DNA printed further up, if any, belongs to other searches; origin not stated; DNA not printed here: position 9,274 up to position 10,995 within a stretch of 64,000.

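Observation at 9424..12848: Amidohydrolase-fold protein without its metal site occupies the murD slot; a D-Ala-D-Ala carboxypeptidase precedes mraY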

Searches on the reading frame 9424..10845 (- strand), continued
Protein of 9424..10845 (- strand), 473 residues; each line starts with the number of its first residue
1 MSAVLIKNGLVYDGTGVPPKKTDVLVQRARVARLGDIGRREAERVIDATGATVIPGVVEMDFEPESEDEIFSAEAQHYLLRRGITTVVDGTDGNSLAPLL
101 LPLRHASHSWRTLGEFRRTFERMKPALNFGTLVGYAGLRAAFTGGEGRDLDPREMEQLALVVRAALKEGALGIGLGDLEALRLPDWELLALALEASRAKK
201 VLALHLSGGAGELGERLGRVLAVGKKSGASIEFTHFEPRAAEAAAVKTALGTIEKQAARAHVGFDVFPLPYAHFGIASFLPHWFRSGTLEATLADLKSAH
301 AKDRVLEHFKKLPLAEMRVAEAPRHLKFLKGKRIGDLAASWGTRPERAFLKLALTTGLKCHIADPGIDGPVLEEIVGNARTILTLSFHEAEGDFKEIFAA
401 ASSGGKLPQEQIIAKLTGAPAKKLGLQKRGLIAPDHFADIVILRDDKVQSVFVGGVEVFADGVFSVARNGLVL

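Call 25: search_protein_families(library=ncbifam, proteins=[L006:17452-18768:+, L007:17480-18805:+, L009:17178-18710:+, L040:2702-4093:+, L006:16523-17455:+, L012:20580-21482:+, L020:11555-12988:+, L027:13694-15166:+, L040:1311-2612:-, L004:20133-21353:-], max_evalue=0.00001)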
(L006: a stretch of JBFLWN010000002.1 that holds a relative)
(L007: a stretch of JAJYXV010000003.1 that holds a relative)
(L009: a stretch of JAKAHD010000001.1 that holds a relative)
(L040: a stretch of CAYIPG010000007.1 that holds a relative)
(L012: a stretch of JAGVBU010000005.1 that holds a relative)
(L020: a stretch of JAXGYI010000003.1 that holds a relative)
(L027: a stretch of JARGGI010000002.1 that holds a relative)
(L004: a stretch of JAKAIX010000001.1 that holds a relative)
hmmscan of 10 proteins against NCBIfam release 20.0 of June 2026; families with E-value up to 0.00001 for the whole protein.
L006:17452-18768:+ (438 aa): 29 families (the best 25 are shown)
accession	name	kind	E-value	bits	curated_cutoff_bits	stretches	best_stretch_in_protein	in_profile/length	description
TIGR01085.1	murE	subfamily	3.2e-96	323.1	257.3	1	24-435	70-471/472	UDP-N-acetylmuramyl-tripeptide synthetase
NF001126.0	PRK00139.1-4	equivalog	5.1e-96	322.1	373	1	22-435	87-482/486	UDP-N-acetylmuramoyl-L-alanyl-D-glutamate--2,6-diaminopimelate ligase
NF001124.0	PRK00139.1-2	equivalog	8.7e-87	291.9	476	1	23-436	95-493/500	UDP-N-acetylmuramoyl-L-alanyl-D-glutamate--2,6-diaminopimelate ligase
NF008896.0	PRK11929.1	equivalog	8.7e-79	265.4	1023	1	23-436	96-499/965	bifunctional UDP-N-acetylmuramoyl-L-alanyl-D-glutamate--2,6-diaminopimelate ligase MurE/UDP-N-acetylmuramoyl-tripeptide--D-alanyl-D-alanine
NF001123.0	PRK00139.1-1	equivalog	3.1e-61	207.6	586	1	23-435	91-489/493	UDP-N-acetylmuramoyl-L-alanyl-D-glutamate--2,6-diaminopimelate ligase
NF010628.0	PRK14022.1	equivalog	2.1e-60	204.8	536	1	27-417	99-462/483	UDP-N-acetylmuramoyl-L-alanyl-D-glutamate--L-lysine ligase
NF001130.0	PRK00139.2-4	equivalog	1.5e-49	169.1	715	2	221-434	305-509/516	UDP-N-acetylmuramoyl-L-alanyl-D-glutamate--2,6-diaminopimelate ligase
NF001127.0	PRK00139.2-1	equivalog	1.3e-36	126.4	997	2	226-434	310-509/520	UDP-N-acetylmuramoyl-L-alanyl-D-glutamate--2,6-diaminopimelate ligase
NF001129.0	PRK00139.2-3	equivalog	1.2e-35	123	762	1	23-432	102-512/517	UDP-N-acetylmuramoyl-L-alanyl-D-glutamate--2,6-diaminopimelate ligase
NF001131.0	PRK00139.2-5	equivalog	2e-35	122.6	1000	1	21-421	91-467/483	UDP-N-acetylmuramoyl-L-alanyl-D-glutamate--2,6-diaminopimelate ligase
TIGR02068.2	cya_phycin_syn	equivalog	1.8e-28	99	850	2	189-417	633-856/862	cyanophycin synthetase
NF010623.0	PRK14016.1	subfamily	1.4e-26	93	877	1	223-417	666-858/871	cyanophycin synthetase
TIGR01082.1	murC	equivalog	9.5e-20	71.1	335.1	1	179-412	204-440/449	UDP-N-acetylmuramate--L-alanine ligase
NF053646.1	pMurD1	equivalog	2.5e-17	62.7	610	1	129-417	183-448/465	pseudomurein biosynthesis peptide ligase pMurD1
NF053645.1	pMurC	equivalog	3.2e-16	59.1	560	1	232-412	309-485/492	pseudomurein biosynthesis peptide ligase pMurC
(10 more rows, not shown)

L007:17480-18805:+ (441 aa): 27 families (the best 25 are shown)
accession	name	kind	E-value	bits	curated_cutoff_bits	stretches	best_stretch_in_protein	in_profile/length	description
NF001126.0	PRK00139.1-4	equivalog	6.3e-95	318.5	373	1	13-437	78-484/486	UDP-N-acetylmuramoyl-L-alanyl-D-glutamate--2,6-diaminopimelate ligase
TIGR01085.1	murE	subfamily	1e-92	311.5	257.3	1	18-435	64-471/472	UDP-N-acetylmuramyl-tripeptide synthetase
NF001124.0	PRK00139.1-2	equivalog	6.1e-84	282.5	476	1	22-439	94-496/500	UDP-N-acetylmuramoyl-L-alanyl-D-glutamate--2,6-diaminopimelate ligase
NF008896.0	PRK11929.1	equivalog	3.9e-79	266.6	1023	1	24-436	97-499/965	bifunctional UDP-N-acetylmuramoyl-L-alanyl-D-glutamate--2,6-diaminopimelate ligase MurE/UDP-N-acetylmuramoyl-tripeptide--D-alanyl-D-alanine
NF001123.0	PRK00139.1-1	equivalog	1.3e-57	195.5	586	1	13-435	81-489/493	UDP-N-acetylmuramoyl-L-alanyl-D-glutamate--2,6-diaminopimelate ligase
NF010628.0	PRK14022.1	equivalog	3.3e-56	191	536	1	26-425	98-470/483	UDP-N-acetylmuramoyl-L-alanyl-D-glutamate--L-lysine ligase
NF001130.0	PRK00139.2-4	equivalog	1.2e-51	176.1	715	2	197-435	279-510/516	UDP-N-acetylmuramoyl-L-alanyl-D-glutamate--2,6-diaminopimelate ligase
NF001129.0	PRK00139.2-3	equivalog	6.7e-38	130.4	762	1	25-432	104-512/517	UDP-N-acetylmuramoyl-L-alanyl-D-glutamate--2,6-diaminopimelate ligase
NF001127.0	PRK00139.2-1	equivalog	2.7e-36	125.4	997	2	226-434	310-509/520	UDP-N-acetylmuramoyl-L-alanyl-D-glutamate--2,6-diaminopimelate ligase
NF001131.0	PRK00139.2-5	equivalog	4.9e-31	108.1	1000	1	18-419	88-465/483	UDP-N-acetylmuramoyl-L-alanyl-D-glutamate--2,6-diaminopimelate ligase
TIGR02068.2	cya_phycin_syn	equivalog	2e-27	95.6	850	2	195-416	638-855/862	cyanophycin synthetase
NF010623.0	PRK14016.1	subfamily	1.7e-24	86.1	877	1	222-416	665-857/871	cyanophycin synthetase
TIGR01082.1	murC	equivalog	8.1e-21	74.6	335.1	1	182-412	207-440/449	UDP-N-acetylmuramate--L-alanine ligase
NF053646.1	pMurD1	equivalog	1.2e-18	67.1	610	1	128-416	182-447/465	pseudomurein biosynthesis peptide ligase pMurD1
NF053645.1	pMurC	equivalog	8.1e-17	61.1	560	1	212-412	287-485/492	pseudomurein biosynthesis peptide ligase pMurC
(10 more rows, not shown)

L009:17178-18710:+ (510 aa): 16 families
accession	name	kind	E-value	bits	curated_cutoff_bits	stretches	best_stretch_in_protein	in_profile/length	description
TIGR01082.1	murC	equivalog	2.4e-118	396.1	335.1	1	61-505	2-447/449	UDP-N-acetylmuramate--L-alanine ligase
NF011171.0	PRK14573.1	equivalog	2.7e-73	247.2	1015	1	57-506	3-444/809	bifunctional UDP-N-acetylmuramate--L-alanine ligase/D-alanine--D-alanine ligase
TIGR01081.1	mpl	equivalog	1.3e-48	166.2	388.7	1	61-434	2-385/448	UDP-N-acetylmuramate:L-alanyl-gamma-D-glutamyl-meso-diaminopimelate ligase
TIGR01087.1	murD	equivalog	1e-25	90.7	211.95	1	61-364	2-312/441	UDP-N-acetylmuramoyl-L-alanine--D-glutamate ligase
NF053645.1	pMurC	equivalog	2.4e-22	79.3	560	2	63-287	3-234/492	pseudomurein biosynthesis peptide ligase pMurC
NF008896.0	PRK11929.1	equivalog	5.1e-17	61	1023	1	314-406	300-391/965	bifunctional UDP-N-acetylmuramoyl-L-alanyl-D-glutamate--2,6-diaminopimelate ligase MurE/UDP-N-acetylmuramoyl-tripeptide--D-alanyl-D-alanine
NF001126.0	PRK00139.1-4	equivalog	3.6e-16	58.8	373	1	234-406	196-374/486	UDP-N-acetylmuramoyl-L-alanyl-D-glutamate--2,6-diaminopimelate ligase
TIGR01085.1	murE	subfamily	4.1e-15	55.6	257.3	1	234-406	180-364/472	UDP-N-acetylmuramyl-tripeptide synthetase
NF053648.1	pMurE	equivalog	2.5e-14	52.9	600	1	231-405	189-359/464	pseudomurein biosynthesis peptide ligase pMurE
NF001124.0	PRK00139.1-2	equivalog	5.8e-14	51.7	476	1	234-406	201-383/500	UDP-N-acetylmuramoyl-L-alanyl-D-glutamate--2,6-diaminopimelate ligase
TIGR01143.1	murF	subfamily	3.3e-11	42.8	288.6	1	162-392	77-317/418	UDP-N-acetylmuramoyl-tripeptide--D-alanyl-D-alanine ligase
NF053647.1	pMurD2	equivalog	1.1e-10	41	550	1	64-359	6-279/405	pseudomurein biosynthesis peptide ligase pMurD2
NF053646.1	pMurD1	equivalog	1.4e-06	27.2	610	0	235-405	188-356/465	pseudomurein biosynthesis peptide ligase pMurD1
NF045635.1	isoglutsynth_MurT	equivalog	3.7e-06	26.1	800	0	149-277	38-169/447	lipid II isoglutaminyl synthase subunit MurT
NF001123.0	PRK00139.1-1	equivalog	4.6e-06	25.6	586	0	319-406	300-382/493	UDP-N-acetylmuramoyl-L-alanyl-D-glutamate--2,6-diaminopimelate ligase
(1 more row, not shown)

L040:2702-4093:+ (463 aa): 15 families
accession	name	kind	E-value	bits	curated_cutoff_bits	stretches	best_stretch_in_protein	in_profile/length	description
NF001750.0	PRK00476.1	equivalog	4.3e-199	662.6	443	2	11-295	15-296/590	aspartate--tRNA ligase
TIGR00459.1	aspS_bact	equivalog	1.9e-182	607.7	373.85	2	10-295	12-291/586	aspartate--tRNA ligase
NF009460.0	PRK12820.1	equivalog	4.5e-141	471.4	1379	2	10-294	31-323/723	bifunctional aspartyl-tRNA synthetase/aspartyl/glutamyl-tRNA amidotransferase subunit C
NF003483.0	PRK05159.1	equivalog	4.4e-72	243.3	353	1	2-433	4-431/438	aspartate--tRNA(Asn) ligase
TIGR00458.1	aspS_nondisc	equivalog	1.3e-63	215.5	368.4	1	12-433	10-421/428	aspartate--tRNA(Asn) ligase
NF001756.1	PRK00484.1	subfamily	3.8e-49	167.7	468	2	9-297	46-333/488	lysine--tRNA ligase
TIGR00499.1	lysS_bact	equivalog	6.1e-46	157.1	427.6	2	10-296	49-334/496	lysine--tRNA ligase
NF003037.0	PRK03932.1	equivalog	1.1e-43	149.8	414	2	6-270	6-270/451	asparagine--tRNA ligase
TIGR00457.1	asnS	equivalog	2.3e-41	142.1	342.6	2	6-281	8-283/455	asparagine--tRNA ligase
NF002821.0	PRK02983.1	equivalog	2.3e-37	128.6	742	2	9-257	654-894/1102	bifunctional lysylphosphatidylglycerol synthetase/lysine--tRNA ligase LysX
NF009101.0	PRK12445.1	subfamily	1e-32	113.4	1026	1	17-287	68-338/505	lysine--tRNA ligase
TIGR00462.1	genX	equivalog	8.3e-24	84.6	286.9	2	141-290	1-147/304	EF-P lysine aminoacylase EpmA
NF006828.0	PRK09350.1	equivalog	1.4e-21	77.1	264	1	139-432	14-321/325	elongation factor P--(R)-beta-lysine ligase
NF005054.0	PRK06462.1-4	equivalog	2.9e-21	75.8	309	1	125-299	9-204/318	asparagine synthetase A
NF005052.0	PRK06462.1-1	equivalog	6.3e-16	58.4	368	1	119-263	29-174/353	asparagine synthetase A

L006:16523-17455:+ (310 aa): 2 families
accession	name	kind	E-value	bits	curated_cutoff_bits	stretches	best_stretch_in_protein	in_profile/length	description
NF047883.1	UAcmpLyAlTFemX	equivalog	9.3e-17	61.3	500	1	32-297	57-329/337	UDP-N-acetylmuramoylpentapeptide-lysine N(6)-alanyltransferase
TIGR03019.1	pepcterm_femAB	equivalog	4.4e-13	49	260.35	1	115-297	120-289/330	FemAB family XrtA/PEP-CTERM system-associated protein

L012:20580-21482:+ (301 aa): 14 families
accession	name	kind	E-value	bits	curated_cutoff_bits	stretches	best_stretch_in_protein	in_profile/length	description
TIGR01082.1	murC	equivalog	1.2e-74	252.1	335.1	1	8-301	2-308/449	UDP-N-acetylmuramate--L-alanine ligase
NF011171.0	PRK14573.1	equivalog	2.4e-48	164.7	1015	1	6-301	5-307/809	bifunctional UDP-N-acetylmuramate--L-alanine ligase/D-alanine--D-alanine ligase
TIGR01087.1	murD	equivalog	4.9e-21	75.3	211.95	1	8-301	2-308/441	UDP-N-acetylmuramoyl-L-alanine--D-glutamate ligase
TIGR01081.1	mpl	equivalog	1e-20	74.2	388.7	1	8-301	2-314/448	UDP-N-acetylmuramate:L-alanyl-gamma-D-glutamyl-meso-diaminopimelate ligase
NF053645.1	pMurC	equivalog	5.5e-16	58.3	560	1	10-127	3-123/492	pseudomurein biosynthesis peptide ligase pMurC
NF008896.0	PRK11929.1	equivalog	1e-11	43.5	1023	1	174-300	679-824/965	bifunctional UDP-N-acetylmuramoyl-L-alanyl-D-glutamate--2,6-diaminopimelate ligase MurE/UDP-N-acetylmuramoyl-tripeptide--D-alanyl-D-alanine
TIGR01143.1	murF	subfamily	1.1e-09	37.7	288.6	1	173-293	148-281/418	UDP-N-acetylmuramoyl-tripeptide--D-alanyl-D-alanine ligase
TIGR01085.1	murE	subfamily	3.6e-09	36.1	257.3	0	98-153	77-131/472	UDP-N-acetylmuramyl-tripeptide synthetase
NF053648.1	pMurE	equivalog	5.9e-08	31.9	600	1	174-300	189-320/464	pseudomurein biosynthesis peptide ligase pMurE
NF001126.0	PRK00139.1-4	equivalog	6.5e-08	31.5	373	0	176-296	195-328/486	UDP-N-acetylmuramoyl-L-alanyl-D-glutamate--2,6-diaminopimelate ligase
NF001124.0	PRK00139.1-2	equivalog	5.7e-07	28.6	476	0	177-298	201-339/500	UDP-N-acetylmuramoyl-L-alanyl-D-glutamate--2,6-diaminopimelate ligase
NF053647.1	pMurD2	equivalog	1.2e-06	27.8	550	0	10-234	5-229/405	pseudomurein biosynthesis peptide ligase pMurD2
NF033197.0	F430_CfbE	equivalog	1.2e-06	27.7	250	0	178-301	186-306/430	coenzyme F430 synthase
NF010693.0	PRK14093.1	equivalog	2.2e-06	26.6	544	1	175-231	184-240/479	UDP-N-acetylmuramoylalanyl-D-glutamyl-2,6-diaminopimelate--D-alanyl-D-alanine ligase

L020:11555-12988:+ (477 aa): 23 families
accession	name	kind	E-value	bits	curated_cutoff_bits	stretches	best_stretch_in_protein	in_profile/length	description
TIGR01087.1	murD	equivalog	2.9e-111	372.7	211.95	1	20-475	1-440/441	UDP-N-acetylmuramoyl-L-alanine--D-glutamate ligase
TIGR01082.1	murC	equivalog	5.6e-35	121.3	335.1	1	25-352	4-324/449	UDP-N-acetylmuramate--L-alanine ligase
NF001126.0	PRK00139.1-4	equivalog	1.9e-32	112.5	373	1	125-355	105-352/486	UDP-N-acetylmuramoyl-L-alanyl-D-glutamate--2,6-diaminopimelate ligase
TIGR01085.1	murE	subfamily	1.7e-30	106.4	257.3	1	118-450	77-443/472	UDP-N-acetylmuramyl-tripeptide synthetase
NF053645.1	pMurC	equivalog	4.5e-30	104.8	560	2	36-250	15-234/492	pseudomurein biosynthesis peptide ligase pMurC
NF001124.0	PRK00139.1-2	equivalog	1.4e-28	99.9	476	1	174-368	178-373/500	UDP-N-acetylmuramoyl-L-alanyl-D-glutamate--2,6-diaminopimelate ligase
NF008896.0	PRK11929.1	equivalog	6e-25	87.2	1023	1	125-367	113-377/965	bifunctional UDP-N-acetylmuramoyl-L-alanyl-D-glutamate--2,6-diaminopimelate ligase MurE/UDP-N-acetylmuramoyl-tripeptide--D-alanyl-D-alanine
NF053646.1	pMurD1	equivalog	3.3e-24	85.4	610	1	23-449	5-437/465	pseudomurein biosynthesis peptide ligase pMurD1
NF010623.0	PRK14016.1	subfamily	5.5e-23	81.1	877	1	186-451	559-849/871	cyanophycin synthetase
NF001123.0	PRK00139.1-1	equivalog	5e-21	74.9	586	1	123-450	106-461/493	UDP-N-acetylmuramoyl-L-alanyl-D-glutamate--2,6-diaminopimelate ligase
TIGR02068.2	cya_phycin_syn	equivalog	6e-21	74.2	850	1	187-450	559-846/862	cyanophycin synthetase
NF053647.1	pMurD2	equivalog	5.2e-20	71.7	550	1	20-254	2-229/405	pseudomurein biosynthesis peptide ligase pMurD2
TIGR01143.1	murF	subfamily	1.3e-19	70.4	288.6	1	120-368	70-320/418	UDP-N-acetylmuramoyl-tripeptide--D-alanyl-D-alanine ligase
NF010628.0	PRK14022.1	equivalog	3e-18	65.8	536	1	176-457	182-460/483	UDP-N-acetylmuramoyl-L-alanyl-D-glutamate--L-lysine ligase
NF011171.0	PRK14573.1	equivalog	2.9e-16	58.5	1015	1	26-352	10-323/809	bifunctional UDP-N-acetylmuramate--L-alanine ligase/D-alanine--D-alanine ligase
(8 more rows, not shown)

L027:13694-15166:+ (490 aa): 23 families
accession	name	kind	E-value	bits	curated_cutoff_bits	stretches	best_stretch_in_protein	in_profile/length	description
TIGR01087.1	murD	equivalog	3.9e-79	266.8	211.95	1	64-470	32-422/441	UDP-N-acetylmuramoyl-L-alanine--D-glutamate ligase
TIGR01082.1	murC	equivalog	9.8e-37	127.1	335.1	1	14-365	1-323/449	UDP-N-acetylmuramate--L-alanine ligase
NF001126.0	PRK00139.1-4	equivalog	3.9e-30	104.8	373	1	117-361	83-344/486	UDP-N-acetylmuramoyl-L-alanyl-D-glutamate--2,6-diaminopimelate ligase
TIGR01085.1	murE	subfamily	2.2e-29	102.7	257.3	1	99-354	47-327/472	UDP-N-acetylmuramyl-tripeptide synthetase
TIGR01143.1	murF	subfamily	2.4e-28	99.2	288.6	1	113-459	51-406/418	UDP-N-acetylmuramoyl-tripeptide--D-alanyl-D-alanine ligase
NF053646.1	pMurD1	equivalog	4.2e-26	91.6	610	1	65-386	39-355/465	pseudomurein biosynthesis peptide ligase pMurD1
NF001124.0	PRK00139.1-2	equivalog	6.9e-26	91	476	1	116-376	89-367/500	UDP-N-acetylmuramoyl-L-alanyl-D-glutamate--2,6-diaminopimelate ligase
NF053645.1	pMurC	equivalog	9.6e-25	87.2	560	1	17-270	3-239/492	pseudomurein biosynthesis peptide ligase pMurC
NF008896.0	PRK11929.1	equivalog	2.2e-24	85.4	1023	1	136-266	112-256/965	bifunctional UDP-N-acetylmuramoyl-L-alanyl-D-glutamate--2,6-diaminopimelate ligase MurE/UDP-N-acetylmuramoyl-tripeptide--D-alanyl-D-alanine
NF053648.1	pMurE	equivalog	6.9e-22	77.8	600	1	138-373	100-341/464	pseudomurein biosynthesis peptide ligase pMurE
TIGR02068.2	cya_phycin_syn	equivalog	1.7e-20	72.7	850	2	213-347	566-716/862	cyanophycin synthetase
NF010623.0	PRK14016.1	subfamily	9e-20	70.4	877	1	138-352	482-723/871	cyanophycin synthetase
NF053647.1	pMurD2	equivalog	6.2e-19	68.2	550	1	17-281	5-239/405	pseudomurein biosynthesis peptide ligase pMurD2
NF010628.0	PRK14022.1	equivalog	2.8e-18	65.9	536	1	137-418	112-405/483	UDP-N-acetylmuramoyl-L-alanyl-D-glutamate--L-lysine ligase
NF001123.0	PRK00139.1-1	equivalog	2.1e-15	56.4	586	1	135-354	106-345/493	UDP-N-acetylmuramoyl-L-alanyl-D-glutamate--2,6-diaminopimelate ligase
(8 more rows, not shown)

L040:1311-2612:- (433 aa): 0 families

L004:20133-21353:- (406 aa): 8 families
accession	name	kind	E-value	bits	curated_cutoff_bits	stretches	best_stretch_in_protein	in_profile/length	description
TIGR03356.1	BGL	equivalog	1.1e-88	298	478.5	2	2-262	5-249/427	GH1 family beta-glucosidase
NF041004.1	Beta_gal_BgaS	equivalog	3.7e-64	217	475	1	102-401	124-464/479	beta-galactosidase BgaS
NF010036.0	PRK13511.1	subfamily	1.8e-59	201.6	610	2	2-229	9-216/469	6-phospho-beta-galactosidase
TIGR01233.1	lacG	equivalog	1.1e-48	166.3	561.2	2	2-228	8-214/472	6-phospho-beta-galactosidase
NF007356.0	PRK09852.1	subfamily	7.9e-31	107.2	623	2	55-179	58-185/474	6-phospho-beta-glucosidase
NF007154.0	PRK09589.1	subfamily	5.4e-27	94.7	624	1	2-174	8-176/476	6-phospho-beta-glucosidase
NF007158.0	PRK09593.1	subfamily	2.8e-25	89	639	1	2-176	10-184/478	6-phospho-beta-glucosidase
NF011589.0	PRK15014.1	subfamily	9.1e-25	87.8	686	2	2-174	10-178/477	6-phospho-beta-glucosidase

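Call 29: predict_structure(alignment_id=A2)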
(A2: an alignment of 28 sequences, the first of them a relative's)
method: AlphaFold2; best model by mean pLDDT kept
length: 473 residues; sequences in the alignment: 28
mean_pLDDT: 86.9   pTM: 0.88
mean pLDDT of the five models: 86.9, 86.7, 86.1, 84.7, 84.2
residues with pLDDT >= 90: 234; 70-90: 199; 50-70: 32; < 50: 8
segments of 3 or more residues with pLDDT < 50: 102-107
pLDDT, mean of each block of 10 residues (from residue 1): 92 98 97 95 95 96 71 86 92 70 49 84 89 88 79 91 92 88 89 95 77 81 91 85 82 72 88 82 73 84 90 90 85 94 96 90 86 89 72 81 88 97 95 98 95 95 89 91
secondary structure, 60 per line:
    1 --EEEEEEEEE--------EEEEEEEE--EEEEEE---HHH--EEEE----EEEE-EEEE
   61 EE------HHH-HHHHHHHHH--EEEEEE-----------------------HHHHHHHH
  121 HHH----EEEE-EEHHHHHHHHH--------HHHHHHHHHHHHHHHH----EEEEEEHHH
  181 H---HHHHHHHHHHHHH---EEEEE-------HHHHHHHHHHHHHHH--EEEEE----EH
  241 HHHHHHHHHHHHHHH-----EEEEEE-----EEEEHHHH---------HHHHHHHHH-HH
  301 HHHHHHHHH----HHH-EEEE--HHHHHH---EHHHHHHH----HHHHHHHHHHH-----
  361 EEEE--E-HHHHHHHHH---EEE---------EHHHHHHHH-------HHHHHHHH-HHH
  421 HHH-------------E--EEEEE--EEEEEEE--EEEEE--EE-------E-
elements in order: E3-11 E20-27 E30-35 E44-47 E52-55 E57-62 H73-81 E84-89 H113-123 E128-131 H135-143 H152-167 E172-177 H178-181 H185-197 E201-205 H213-227 E230-234 H240-255 E261-266 E272-275 H276-279 H289-297 H299-309 E318-321 H324-329 H334-340 H345-355 E361-364 H369-377 E381-383 H394-401 H409-416 H418-423 E440-444 E447-453 E456-460
